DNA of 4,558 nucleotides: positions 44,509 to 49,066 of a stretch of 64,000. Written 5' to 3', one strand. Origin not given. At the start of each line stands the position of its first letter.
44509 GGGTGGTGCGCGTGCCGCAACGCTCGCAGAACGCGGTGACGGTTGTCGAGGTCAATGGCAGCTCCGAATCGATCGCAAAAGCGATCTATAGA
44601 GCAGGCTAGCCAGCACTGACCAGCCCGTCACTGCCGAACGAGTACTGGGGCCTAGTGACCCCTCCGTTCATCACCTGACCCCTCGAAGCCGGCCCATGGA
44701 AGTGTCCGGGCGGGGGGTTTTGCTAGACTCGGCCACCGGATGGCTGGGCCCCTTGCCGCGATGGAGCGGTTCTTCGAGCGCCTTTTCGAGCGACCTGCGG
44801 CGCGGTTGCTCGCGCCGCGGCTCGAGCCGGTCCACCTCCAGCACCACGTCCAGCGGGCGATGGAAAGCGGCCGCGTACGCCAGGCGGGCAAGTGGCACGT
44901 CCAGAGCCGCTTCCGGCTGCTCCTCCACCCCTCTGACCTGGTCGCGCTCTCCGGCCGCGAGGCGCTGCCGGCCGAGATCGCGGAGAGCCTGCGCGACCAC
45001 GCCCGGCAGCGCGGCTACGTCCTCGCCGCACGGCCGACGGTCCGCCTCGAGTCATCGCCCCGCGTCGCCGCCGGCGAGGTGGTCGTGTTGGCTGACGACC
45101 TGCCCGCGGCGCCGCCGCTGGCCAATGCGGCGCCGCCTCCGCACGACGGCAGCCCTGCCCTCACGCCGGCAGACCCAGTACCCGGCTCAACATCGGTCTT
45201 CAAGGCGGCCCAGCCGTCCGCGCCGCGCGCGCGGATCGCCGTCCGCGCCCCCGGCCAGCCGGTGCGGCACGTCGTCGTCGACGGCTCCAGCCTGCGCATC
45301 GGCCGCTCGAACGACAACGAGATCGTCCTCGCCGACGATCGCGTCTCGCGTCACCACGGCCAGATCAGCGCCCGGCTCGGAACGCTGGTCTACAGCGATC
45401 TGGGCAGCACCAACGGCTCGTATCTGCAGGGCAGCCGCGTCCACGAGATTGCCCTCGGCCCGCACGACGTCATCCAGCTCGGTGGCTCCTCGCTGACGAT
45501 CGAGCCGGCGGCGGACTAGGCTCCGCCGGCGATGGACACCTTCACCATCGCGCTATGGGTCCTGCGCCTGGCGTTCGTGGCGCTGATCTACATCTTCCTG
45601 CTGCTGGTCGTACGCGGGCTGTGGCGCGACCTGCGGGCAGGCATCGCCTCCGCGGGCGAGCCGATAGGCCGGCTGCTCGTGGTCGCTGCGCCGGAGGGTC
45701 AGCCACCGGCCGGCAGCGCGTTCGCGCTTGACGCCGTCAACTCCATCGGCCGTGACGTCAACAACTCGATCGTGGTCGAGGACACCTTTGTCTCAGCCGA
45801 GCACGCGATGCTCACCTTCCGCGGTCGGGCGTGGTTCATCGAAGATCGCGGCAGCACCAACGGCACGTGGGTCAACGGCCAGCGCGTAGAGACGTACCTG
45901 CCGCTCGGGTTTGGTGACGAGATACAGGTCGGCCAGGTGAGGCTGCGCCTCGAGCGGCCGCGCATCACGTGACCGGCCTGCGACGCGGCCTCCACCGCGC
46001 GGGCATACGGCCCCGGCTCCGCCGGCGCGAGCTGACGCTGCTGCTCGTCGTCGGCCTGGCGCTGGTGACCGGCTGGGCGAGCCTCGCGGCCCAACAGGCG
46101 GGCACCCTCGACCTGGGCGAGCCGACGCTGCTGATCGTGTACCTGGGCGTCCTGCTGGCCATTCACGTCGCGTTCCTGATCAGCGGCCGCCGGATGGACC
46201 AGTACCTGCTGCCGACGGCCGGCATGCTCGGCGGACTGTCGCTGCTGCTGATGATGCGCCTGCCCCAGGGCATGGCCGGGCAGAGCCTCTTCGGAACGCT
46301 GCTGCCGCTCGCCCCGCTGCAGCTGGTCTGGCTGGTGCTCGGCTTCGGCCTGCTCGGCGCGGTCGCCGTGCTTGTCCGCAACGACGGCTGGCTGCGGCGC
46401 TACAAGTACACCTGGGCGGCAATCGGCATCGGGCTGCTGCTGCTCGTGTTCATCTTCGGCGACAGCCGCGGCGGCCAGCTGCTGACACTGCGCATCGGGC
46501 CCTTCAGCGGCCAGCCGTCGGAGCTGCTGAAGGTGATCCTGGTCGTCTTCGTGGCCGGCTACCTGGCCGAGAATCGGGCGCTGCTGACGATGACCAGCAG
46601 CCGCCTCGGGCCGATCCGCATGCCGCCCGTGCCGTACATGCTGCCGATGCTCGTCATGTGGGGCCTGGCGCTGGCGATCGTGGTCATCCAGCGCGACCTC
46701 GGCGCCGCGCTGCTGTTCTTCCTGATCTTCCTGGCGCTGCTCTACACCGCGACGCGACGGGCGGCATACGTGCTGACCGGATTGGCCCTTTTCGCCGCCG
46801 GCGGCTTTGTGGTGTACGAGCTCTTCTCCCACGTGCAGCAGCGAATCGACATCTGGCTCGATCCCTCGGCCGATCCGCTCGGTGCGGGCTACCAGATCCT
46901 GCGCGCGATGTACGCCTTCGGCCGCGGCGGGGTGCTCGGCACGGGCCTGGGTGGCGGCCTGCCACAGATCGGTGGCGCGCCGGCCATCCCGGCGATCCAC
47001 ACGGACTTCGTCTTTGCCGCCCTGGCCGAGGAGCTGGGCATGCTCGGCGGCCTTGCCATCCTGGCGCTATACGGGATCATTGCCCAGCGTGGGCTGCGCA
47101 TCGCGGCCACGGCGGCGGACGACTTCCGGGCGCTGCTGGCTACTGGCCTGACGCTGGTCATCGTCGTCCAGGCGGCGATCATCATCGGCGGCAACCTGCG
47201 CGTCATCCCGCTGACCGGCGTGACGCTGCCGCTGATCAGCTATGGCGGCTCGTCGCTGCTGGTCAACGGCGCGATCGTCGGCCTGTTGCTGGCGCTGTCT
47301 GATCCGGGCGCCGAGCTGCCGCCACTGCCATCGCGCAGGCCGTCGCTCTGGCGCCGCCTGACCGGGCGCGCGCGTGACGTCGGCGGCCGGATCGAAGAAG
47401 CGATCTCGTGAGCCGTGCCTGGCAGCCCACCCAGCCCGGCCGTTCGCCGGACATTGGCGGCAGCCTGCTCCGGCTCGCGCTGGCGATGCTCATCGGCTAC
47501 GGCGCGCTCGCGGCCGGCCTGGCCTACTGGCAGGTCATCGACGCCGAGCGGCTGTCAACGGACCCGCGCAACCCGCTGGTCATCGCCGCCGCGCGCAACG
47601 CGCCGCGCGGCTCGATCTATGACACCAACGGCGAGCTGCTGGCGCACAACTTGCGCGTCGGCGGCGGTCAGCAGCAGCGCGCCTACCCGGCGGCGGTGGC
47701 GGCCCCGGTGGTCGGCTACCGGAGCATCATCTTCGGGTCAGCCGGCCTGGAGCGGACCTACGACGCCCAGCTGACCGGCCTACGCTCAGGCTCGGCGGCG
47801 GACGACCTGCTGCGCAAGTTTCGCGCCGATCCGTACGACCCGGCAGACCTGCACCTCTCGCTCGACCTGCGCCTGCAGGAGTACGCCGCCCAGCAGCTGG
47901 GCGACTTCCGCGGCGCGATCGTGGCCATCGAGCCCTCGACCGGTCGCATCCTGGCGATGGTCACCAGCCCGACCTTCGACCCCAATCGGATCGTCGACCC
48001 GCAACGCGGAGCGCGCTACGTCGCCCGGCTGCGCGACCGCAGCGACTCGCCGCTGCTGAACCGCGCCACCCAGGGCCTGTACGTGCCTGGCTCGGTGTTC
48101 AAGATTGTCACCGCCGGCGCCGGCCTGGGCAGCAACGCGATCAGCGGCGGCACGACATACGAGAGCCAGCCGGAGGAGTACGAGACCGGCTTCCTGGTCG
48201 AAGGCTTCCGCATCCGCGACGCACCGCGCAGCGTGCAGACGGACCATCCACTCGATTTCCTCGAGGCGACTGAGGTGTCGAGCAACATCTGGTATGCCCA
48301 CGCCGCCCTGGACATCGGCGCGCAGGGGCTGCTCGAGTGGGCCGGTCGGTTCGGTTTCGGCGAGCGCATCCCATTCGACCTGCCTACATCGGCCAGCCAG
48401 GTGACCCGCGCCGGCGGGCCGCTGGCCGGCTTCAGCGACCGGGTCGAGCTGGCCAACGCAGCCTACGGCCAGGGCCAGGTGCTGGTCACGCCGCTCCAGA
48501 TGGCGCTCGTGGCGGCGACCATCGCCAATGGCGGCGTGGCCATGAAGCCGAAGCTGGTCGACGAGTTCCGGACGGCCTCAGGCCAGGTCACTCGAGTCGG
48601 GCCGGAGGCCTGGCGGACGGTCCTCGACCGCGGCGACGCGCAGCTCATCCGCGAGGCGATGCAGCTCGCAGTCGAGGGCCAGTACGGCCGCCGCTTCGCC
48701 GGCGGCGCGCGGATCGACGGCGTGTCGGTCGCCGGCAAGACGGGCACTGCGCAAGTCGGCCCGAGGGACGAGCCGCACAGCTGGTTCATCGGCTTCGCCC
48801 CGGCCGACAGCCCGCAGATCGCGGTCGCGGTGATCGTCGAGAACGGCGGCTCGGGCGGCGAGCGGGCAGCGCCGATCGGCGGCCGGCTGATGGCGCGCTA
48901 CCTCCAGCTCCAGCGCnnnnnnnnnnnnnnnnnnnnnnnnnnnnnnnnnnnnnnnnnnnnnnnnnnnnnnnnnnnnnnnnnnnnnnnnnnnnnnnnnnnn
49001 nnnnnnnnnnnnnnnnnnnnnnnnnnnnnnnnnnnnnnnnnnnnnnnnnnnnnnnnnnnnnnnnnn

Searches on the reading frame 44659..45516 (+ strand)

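Call 47: search_protein_families(library=pfam, proteins=[window:44659-45516:+], max_evalue=0.00001)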
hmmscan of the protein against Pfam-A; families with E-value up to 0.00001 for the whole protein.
window:44659-45516:+ (286 aa): 3 families
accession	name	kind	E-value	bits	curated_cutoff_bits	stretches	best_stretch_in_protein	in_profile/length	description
PF12401.13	FhaA_N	-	4.4e-16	59.8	25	1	32-142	1-113/115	FhaA, N-terminal domain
PF00498.31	FHA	-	4.7e-15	56.2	20.7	1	213-275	2-67/67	FHA domain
PF16697.10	Yop-YscD_cpl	-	8.3e-13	48.9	33.2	1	207-283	14-92/94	Inner membrane component of T3SS, cytoplasmic domain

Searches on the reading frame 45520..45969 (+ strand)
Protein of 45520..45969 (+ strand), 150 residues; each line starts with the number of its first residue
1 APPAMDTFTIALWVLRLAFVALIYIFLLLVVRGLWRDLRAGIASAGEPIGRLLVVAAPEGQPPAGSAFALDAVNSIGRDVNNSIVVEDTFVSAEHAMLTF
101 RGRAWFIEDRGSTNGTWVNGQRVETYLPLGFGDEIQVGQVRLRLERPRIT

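Call 47: search_protein_families(library=pfam, proteins=[window:45520-45969:+], max_evalue=0.00001)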
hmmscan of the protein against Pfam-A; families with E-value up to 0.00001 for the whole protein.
window:45520-45969:+ (150 aa): 2 families
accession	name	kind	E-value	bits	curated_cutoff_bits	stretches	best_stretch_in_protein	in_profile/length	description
PF00498.31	FHA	-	2.7e-19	69.8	20.7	1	75-138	2-67/67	FHA domain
PF16697.10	Yop-YscD_cpl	-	1.3e-15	57.9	33.2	1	74-146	19-92/94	Inner membrane component of T3SS, cytoplasmic domain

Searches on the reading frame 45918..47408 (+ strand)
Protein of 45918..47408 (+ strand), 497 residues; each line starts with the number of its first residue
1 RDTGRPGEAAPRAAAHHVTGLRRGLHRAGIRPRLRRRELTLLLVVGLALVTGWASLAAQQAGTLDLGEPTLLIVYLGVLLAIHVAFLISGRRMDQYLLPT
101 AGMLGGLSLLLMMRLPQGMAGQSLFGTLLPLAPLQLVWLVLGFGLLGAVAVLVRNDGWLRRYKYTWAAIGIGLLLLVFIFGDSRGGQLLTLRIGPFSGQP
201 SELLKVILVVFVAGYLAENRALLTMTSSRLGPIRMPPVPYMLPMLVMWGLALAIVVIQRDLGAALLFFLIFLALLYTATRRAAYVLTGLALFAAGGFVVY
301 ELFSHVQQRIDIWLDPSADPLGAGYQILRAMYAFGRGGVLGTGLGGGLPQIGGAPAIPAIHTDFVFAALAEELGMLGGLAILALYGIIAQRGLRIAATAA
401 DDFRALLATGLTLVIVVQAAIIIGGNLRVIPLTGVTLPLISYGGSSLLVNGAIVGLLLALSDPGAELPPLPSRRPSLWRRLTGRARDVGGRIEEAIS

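Call 48: search_protein_families(library=pfam, proteins=[window:45918-47408:+], max_evalue=0.00001)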
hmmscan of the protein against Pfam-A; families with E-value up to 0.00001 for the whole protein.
window:45918-47408:+ (497 aa): 1 family
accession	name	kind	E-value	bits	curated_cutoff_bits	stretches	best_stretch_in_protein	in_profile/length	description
PF01098.24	FTSW_RODA_SPOVE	-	7.1e-72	242.8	26.4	1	107-461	14-351/356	Cell cycle protein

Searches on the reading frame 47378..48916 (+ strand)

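Call 48: search_protein_families(library=pfam, proteins=[window:47378-48916:+], max_evalue=0.00001)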
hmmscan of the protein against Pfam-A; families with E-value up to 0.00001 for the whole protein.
window:47378-48916:+ (513 aa): 2 families
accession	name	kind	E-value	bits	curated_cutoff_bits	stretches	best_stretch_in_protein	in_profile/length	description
PF00905.27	Transpeptidase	-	2.3e-62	211.3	22.1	1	179-505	1-298/299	Penicillin binding protein transpeptidase domain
PF21922.1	PBP_dimer_2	-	1.3e-09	38.6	27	1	77-147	1-72/83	Penicillin binding protein A dimerisation domain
